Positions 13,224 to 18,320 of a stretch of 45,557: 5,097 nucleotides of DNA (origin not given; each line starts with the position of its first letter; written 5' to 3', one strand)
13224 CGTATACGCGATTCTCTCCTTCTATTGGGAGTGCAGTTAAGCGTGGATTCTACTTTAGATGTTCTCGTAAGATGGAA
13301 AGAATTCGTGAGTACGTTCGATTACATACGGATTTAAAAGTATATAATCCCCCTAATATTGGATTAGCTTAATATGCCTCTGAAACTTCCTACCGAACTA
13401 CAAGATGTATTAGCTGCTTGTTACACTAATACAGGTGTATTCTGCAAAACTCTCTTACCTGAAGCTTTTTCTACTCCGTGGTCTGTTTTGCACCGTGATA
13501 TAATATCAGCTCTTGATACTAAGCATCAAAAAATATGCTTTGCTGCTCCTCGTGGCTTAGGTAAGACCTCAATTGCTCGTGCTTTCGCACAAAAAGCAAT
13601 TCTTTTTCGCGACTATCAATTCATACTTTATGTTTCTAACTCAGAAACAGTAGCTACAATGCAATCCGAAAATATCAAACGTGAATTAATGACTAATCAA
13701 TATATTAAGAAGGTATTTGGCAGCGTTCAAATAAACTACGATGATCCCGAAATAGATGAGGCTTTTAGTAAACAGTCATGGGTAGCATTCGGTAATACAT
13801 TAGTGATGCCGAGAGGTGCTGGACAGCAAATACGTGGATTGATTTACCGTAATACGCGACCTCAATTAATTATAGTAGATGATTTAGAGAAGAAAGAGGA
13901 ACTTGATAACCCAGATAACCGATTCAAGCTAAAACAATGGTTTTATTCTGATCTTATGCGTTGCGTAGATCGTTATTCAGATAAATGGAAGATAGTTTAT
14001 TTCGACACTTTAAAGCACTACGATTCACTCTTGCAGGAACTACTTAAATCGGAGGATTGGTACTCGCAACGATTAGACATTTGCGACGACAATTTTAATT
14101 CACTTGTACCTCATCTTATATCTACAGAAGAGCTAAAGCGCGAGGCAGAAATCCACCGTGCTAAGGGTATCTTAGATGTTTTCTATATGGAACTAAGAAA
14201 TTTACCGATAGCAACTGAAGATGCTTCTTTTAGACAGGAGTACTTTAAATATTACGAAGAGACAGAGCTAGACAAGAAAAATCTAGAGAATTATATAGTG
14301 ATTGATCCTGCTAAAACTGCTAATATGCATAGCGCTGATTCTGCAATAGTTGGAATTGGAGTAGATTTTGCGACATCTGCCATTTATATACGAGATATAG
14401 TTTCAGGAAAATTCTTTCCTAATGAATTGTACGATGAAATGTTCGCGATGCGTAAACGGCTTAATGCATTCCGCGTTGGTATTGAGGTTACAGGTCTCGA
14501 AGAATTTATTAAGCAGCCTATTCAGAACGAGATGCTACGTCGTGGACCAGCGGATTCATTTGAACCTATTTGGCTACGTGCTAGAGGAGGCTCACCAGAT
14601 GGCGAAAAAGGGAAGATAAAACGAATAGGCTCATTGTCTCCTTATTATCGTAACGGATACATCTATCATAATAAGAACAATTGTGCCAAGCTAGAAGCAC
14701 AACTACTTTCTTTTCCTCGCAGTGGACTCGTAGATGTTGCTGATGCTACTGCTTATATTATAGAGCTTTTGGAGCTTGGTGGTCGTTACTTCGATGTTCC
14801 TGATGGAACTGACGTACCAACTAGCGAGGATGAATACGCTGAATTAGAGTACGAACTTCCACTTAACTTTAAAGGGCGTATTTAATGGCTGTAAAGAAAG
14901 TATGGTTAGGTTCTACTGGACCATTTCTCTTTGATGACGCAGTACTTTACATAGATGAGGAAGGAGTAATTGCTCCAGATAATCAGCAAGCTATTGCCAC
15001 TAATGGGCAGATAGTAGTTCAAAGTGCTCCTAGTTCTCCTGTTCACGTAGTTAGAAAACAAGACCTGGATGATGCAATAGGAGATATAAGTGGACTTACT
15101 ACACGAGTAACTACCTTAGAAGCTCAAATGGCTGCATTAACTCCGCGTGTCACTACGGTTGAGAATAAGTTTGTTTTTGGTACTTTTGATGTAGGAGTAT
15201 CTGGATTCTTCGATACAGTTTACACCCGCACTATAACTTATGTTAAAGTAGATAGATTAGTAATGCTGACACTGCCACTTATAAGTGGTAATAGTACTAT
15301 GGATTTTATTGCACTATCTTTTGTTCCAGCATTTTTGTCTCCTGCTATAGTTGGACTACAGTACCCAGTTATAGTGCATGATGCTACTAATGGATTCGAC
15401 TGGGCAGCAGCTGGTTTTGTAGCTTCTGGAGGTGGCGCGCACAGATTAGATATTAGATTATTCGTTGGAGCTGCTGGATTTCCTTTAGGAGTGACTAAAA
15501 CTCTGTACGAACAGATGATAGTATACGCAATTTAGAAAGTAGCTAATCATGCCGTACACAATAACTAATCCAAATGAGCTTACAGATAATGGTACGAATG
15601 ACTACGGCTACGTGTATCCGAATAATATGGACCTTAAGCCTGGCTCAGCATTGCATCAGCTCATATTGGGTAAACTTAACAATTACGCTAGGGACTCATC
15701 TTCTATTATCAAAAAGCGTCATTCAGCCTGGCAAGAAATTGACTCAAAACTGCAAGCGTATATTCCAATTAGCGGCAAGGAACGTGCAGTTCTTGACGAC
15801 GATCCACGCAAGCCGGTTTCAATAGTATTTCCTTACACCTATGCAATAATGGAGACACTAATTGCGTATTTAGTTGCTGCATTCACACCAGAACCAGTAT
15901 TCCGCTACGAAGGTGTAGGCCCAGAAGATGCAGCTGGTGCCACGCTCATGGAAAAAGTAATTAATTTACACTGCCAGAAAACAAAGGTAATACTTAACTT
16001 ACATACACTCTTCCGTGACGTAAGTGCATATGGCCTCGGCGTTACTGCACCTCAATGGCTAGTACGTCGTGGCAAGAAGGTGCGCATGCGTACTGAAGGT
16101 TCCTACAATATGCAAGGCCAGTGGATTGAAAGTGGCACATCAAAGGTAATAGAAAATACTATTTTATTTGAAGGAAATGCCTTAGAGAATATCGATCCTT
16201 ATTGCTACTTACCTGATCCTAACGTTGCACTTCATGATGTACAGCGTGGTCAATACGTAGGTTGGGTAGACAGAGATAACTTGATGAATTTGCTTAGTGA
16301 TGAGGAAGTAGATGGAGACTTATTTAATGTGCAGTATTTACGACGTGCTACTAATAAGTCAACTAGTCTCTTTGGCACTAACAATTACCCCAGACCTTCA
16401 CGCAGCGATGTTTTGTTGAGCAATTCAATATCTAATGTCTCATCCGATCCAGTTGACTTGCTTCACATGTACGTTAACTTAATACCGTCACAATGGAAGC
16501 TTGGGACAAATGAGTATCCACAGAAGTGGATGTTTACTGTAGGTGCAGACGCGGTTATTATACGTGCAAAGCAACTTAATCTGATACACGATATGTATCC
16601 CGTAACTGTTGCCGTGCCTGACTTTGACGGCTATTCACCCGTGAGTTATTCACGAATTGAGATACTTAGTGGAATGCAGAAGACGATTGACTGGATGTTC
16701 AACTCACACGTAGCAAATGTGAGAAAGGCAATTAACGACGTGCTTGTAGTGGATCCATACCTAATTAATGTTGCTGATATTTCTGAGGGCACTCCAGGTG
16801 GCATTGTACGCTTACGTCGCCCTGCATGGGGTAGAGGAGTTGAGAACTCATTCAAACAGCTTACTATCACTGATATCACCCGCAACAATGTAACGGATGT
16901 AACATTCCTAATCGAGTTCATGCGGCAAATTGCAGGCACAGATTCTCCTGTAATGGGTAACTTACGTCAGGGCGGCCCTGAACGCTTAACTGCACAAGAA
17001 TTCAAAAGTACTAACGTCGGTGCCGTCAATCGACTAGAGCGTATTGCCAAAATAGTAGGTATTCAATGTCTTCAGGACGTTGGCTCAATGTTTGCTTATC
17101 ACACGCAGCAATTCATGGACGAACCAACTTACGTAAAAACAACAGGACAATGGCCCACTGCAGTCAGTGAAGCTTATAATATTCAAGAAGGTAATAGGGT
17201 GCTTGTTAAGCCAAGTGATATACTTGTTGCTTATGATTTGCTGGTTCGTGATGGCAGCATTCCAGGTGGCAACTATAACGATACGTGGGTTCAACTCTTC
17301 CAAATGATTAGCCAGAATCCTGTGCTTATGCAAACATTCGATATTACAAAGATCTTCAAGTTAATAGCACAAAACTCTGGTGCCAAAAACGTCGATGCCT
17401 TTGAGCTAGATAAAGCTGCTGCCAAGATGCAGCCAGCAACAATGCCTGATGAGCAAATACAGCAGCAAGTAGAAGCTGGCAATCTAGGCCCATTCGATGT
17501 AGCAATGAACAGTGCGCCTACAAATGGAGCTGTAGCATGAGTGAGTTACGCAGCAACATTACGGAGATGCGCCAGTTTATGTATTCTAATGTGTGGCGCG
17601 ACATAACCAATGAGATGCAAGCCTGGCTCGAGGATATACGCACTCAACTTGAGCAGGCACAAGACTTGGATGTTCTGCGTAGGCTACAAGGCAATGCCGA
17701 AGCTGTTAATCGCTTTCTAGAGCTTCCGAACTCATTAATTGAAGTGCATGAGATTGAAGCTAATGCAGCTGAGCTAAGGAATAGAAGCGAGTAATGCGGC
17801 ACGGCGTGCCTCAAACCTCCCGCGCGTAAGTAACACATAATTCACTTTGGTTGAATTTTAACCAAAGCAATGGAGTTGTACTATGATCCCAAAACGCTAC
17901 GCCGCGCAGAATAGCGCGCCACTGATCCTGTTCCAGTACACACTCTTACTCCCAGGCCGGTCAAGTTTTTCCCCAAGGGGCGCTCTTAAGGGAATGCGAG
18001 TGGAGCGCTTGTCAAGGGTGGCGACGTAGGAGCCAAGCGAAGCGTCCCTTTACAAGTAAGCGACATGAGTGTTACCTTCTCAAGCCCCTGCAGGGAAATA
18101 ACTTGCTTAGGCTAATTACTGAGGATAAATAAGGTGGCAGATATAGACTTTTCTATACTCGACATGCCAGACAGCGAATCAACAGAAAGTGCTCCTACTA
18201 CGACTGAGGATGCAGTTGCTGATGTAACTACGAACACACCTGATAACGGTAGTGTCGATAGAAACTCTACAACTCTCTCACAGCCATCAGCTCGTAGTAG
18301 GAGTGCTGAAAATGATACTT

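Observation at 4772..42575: Six-copy family of structured intergenic elements: covarying closing helix plus a hairpin with TTGACA in both arms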

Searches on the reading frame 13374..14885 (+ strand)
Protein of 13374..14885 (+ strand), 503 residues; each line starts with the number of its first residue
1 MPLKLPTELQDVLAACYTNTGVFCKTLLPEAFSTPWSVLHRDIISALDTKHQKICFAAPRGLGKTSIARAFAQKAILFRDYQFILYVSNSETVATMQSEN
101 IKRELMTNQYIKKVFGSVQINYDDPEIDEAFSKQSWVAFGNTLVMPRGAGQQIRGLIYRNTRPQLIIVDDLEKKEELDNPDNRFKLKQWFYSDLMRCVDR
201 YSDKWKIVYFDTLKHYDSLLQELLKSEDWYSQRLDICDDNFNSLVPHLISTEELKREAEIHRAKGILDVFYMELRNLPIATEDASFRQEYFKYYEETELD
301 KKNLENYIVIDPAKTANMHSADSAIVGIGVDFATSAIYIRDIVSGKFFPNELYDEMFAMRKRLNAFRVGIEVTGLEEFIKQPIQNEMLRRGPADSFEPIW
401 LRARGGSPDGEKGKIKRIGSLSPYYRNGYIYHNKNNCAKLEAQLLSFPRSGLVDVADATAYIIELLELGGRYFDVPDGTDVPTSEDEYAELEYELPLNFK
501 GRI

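Call 22: search_protein_families(library=phrogs, proteins=[window:13374-14885:+], max_evalue=0.00001)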
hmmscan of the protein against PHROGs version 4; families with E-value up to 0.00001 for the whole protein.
window:13374-14885:+ (503 aa): 3 families
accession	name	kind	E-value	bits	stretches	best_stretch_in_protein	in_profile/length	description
phrog_38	-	head and packaging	6e-69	234.5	1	12-470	266-707/760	terminase large subunit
phrog_14112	-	unknown function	2.7e-10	41.1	1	47-193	98-242/247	-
phrog_4758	-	head and packaging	5.8e-10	39.9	1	44-194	46-190/243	terminase large subunit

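Call 53: find_related_loci(query=window:13374-14885:+, collection=viral_contigs, flank=10000)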
Query window:13374-14885:+ (503 aa) in viral_contigs; peptide patterns used: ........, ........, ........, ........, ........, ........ (x = any residue, [..] = any of these).
32 stretches matched a pattern; 22 encode a relative of the query (tblastn E <= 1e-3); 22 distinct loci.
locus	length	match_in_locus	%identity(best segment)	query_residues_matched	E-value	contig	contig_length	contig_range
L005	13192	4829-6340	77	1-503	0e+0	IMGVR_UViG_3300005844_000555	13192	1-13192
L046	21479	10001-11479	80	5-497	0e+0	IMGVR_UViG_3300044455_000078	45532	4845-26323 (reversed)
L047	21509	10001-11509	75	1-503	0e+0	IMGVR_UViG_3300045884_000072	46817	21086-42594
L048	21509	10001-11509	75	1-503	0e+0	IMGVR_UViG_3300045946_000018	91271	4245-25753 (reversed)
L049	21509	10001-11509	75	1-503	0e+0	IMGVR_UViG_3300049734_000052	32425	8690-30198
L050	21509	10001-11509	75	1-503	0e+0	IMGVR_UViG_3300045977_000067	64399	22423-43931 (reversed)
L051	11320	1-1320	79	64-503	0e+0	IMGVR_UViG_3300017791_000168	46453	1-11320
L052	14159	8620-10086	64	9-498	0e+0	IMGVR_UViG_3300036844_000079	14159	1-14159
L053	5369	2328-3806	64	9-497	0e+0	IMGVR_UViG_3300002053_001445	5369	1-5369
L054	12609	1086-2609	47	3-503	1e-154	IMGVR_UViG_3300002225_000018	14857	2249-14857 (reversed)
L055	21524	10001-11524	47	3-503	2e-154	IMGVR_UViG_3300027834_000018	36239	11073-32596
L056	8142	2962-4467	47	3-497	2e-152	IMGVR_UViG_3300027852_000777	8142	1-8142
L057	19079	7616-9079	49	3-482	8e-144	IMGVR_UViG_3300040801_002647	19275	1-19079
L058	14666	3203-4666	49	3-482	8e-144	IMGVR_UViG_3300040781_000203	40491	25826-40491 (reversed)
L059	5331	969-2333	47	9-473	8e-142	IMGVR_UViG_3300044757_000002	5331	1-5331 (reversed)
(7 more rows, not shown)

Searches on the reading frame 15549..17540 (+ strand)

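Call 22: search_protein_families(library=phrogs, proteins=[window:15549-17540:+], max_evalue=0.00001)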
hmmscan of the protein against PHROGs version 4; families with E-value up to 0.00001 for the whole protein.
window:15549-17540:+ (663 aa): 1 family
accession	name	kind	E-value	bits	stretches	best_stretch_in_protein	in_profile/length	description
phrog_332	-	connector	3.6e-16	59.6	1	274-659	193-545/560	head-tail adaptor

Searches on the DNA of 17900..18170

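Call 11: search_rna_families(source=window, start=17900, end=18170, threshold=evalue, max_evalue=10, show_alignments=2)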
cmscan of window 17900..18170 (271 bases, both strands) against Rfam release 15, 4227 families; matches with E-value up to 10: 0.
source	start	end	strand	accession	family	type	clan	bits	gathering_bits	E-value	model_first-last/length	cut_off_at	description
